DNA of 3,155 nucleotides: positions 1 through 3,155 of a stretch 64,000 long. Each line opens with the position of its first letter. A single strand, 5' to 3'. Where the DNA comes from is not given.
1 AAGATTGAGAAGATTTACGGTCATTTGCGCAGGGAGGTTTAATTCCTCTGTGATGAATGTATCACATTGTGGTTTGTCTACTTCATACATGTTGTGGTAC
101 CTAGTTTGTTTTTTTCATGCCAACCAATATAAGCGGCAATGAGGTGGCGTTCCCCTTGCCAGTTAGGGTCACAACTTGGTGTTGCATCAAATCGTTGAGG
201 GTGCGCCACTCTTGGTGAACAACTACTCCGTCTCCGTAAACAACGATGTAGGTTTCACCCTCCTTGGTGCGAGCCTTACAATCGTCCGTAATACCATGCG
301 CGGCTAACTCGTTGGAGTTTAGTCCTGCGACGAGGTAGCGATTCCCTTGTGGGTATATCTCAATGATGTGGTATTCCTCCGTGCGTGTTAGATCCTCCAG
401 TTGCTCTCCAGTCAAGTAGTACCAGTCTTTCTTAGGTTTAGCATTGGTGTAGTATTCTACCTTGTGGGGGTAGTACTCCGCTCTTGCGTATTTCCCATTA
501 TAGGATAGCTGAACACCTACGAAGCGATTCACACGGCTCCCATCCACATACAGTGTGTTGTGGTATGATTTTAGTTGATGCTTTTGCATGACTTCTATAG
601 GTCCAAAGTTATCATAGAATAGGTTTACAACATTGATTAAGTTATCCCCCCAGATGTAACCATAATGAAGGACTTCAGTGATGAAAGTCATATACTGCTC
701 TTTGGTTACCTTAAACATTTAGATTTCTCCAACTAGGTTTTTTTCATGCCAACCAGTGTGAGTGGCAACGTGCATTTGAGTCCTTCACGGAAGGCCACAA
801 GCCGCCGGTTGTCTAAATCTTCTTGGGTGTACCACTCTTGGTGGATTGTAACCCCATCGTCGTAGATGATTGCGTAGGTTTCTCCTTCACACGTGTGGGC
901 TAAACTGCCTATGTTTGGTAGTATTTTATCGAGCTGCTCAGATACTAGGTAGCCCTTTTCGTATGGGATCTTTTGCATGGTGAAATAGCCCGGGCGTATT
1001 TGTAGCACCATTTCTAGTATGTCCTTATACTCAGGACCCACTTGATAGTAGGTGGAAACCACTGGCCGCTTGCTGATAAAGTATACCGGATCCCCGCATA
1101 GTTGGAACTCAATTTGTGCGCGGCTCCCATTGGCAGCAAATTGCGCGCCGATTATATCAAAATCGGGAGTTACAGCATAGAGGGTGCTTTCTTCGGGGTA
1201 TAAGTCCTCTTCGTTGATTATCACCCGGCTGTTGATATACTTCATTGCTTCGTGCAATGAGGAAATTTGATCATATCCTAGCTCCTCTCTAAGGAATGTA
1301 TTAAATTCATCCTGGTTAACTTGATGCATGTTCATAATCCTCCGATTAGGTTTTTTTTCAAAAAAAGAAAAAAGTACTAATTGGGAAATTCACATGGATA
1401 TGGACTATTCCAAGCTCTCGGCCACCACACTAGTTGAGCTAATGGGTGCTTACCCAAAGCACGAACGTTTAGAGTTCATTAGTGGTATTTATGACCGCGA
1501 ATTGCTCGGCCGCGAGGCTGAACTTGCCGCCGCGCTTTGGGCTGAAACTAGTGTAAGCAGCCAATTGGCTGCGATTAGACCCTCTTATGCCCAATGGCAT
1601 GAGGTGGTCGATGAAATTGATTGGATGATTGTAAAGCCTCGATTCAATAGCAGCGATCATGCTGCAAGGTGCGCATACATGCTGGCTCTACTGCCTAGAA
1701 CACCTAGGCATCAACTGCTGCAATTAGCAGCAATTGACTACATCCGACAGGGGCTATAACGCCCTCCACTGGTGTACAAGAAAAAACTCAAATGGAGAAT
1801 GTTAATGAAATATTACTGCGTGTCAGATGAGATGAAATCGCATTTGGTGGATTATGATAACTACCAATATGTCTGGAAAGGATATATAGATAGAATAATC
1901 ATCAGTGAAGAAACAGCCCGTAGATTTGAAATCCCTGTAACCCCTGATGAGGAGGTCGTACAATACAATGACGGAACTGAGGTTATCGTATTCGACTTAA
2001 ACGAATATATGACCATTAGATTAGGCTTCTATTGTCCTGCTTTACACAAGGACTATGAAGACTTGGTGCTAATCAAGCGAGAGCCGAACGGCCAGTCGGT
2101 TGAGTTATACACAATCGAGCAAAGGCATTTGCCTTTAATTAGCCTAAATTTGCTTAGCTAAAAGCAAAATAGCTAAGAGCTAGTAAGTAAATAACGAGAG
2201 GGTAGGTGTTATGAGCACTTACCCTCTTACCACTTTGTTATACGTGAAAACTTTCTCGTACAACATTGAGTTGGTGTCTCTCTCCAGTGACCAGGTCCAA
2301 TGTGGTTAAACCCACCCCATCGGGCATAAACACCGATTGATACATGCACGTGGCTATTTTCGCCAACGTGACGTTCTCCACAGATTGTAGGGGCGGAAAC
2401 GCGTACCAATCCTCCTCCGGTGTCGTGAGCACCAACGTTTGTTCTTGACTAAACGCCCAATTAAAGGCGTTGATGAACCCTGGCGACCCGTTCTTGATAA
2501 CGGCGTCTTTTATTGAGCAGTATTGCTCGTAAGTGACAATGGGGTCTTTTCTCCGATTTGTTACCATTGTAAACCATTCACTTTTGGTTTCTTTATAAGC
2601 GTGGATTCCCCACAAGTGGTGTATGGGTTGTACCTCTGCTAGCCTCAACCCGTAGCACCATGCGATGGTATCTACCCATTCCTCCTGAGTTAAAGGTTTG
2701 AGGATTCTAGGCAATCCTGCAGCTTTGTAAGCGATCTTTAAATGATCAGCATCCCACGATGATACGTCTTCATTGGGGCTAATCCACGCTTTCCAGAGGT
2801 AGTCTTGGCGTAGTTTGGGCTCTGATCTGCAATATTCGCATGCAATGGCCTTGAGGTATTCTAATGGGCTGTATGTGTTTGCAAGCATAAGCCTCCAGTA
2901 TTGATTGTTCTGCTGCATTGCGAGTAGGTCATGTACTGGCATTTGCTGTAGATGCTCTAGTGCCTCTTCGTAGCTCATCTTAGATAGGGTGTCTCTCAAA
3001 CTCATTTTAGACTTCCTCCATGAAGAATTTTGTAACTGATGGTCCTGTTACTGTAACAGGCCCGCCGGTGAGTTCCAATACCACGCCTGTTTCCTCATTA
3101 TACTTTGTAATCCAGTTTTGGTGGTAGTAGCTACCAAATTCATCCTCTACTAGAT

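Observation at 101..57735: About twenty copies of a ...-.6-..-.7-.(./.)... element immediately upstream of ribosome-binding sites: candidate phage-specific promoter class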

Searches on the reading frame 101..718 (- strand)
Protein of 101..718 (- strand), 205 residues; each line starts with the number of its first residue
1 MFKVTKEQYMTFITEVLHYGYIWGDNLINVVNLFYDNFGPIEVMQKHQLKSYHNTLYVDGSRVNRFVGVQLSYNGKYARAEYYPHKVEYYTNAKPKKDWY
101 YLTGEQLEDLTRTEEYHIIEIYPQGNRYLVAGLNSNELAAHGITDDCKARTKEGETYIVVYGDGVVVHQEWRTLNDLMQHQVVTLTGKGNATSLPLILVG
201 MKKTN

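Call 38: search_protein_families(library=phrogs, proteins=[window:101-718:-], max_evalue=0.001)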
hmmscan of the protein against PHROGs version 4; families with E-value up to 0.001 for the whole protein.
window:101-718:- (205 aa): 0 families

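Call 50: find_related_loci(query=window:101-718:-, collection=metagenome_contigs, flank=10000)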
Query window:101-718:- (205 aa) in metagenome_contigs; peptide patterns used: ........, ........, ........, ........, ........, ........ (x = any residue, [..] = any of these).
22 stretches matched a pattern, but none encodes a relative of the query by tblastn (E <= 1e-3).

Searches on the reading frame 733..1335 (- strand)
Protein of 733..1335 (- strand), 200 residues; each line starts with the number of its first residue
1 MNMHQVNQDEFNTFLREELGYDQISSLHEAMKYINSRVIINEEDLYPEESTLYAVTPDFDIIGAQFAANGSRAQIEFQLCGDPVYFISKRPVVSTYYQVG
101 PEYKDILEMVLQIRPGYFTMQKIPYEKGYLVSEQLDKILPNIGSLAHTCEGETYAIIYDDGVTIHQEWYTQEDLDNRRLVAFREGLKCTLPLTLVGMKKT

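Call 38: search_protein_families(library=phrogs, proteins=[window:733-1335:-], max_evalue=0.001)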
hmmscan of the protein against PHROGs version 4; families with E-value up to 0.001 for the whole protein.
window:733-1335:- (200 aa): 0 families

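Call 46: find_encoding_contigs(protein=window:733-1335:-, flank=10000, max_places=2)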
Protein window:733-1335:- (200 aa): no gene with exactly this product is on record in the collection.

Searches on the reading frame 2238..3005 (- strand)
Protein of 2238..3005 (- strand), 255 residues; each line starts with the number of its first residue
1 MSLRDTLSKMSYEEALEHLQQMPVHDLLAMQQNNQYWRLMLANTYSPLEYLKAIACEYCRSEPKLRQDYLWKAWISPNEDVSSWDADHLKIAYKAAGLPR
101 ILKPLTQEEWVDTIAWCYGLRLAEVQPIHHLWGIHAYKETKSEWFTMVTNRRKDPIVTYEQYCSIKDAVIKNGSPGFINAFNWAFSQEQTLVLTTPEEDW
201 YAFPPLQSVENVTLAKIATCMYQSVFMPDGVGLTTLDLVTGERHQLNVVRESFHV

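Call 48: search_protein_families(library=pfam, proteins=[window:2238-3005:-], max_evalue=0.01)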
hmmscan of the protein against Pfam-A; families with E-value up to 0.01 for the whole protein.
window:2238-3005:- (255 aa): 0 families
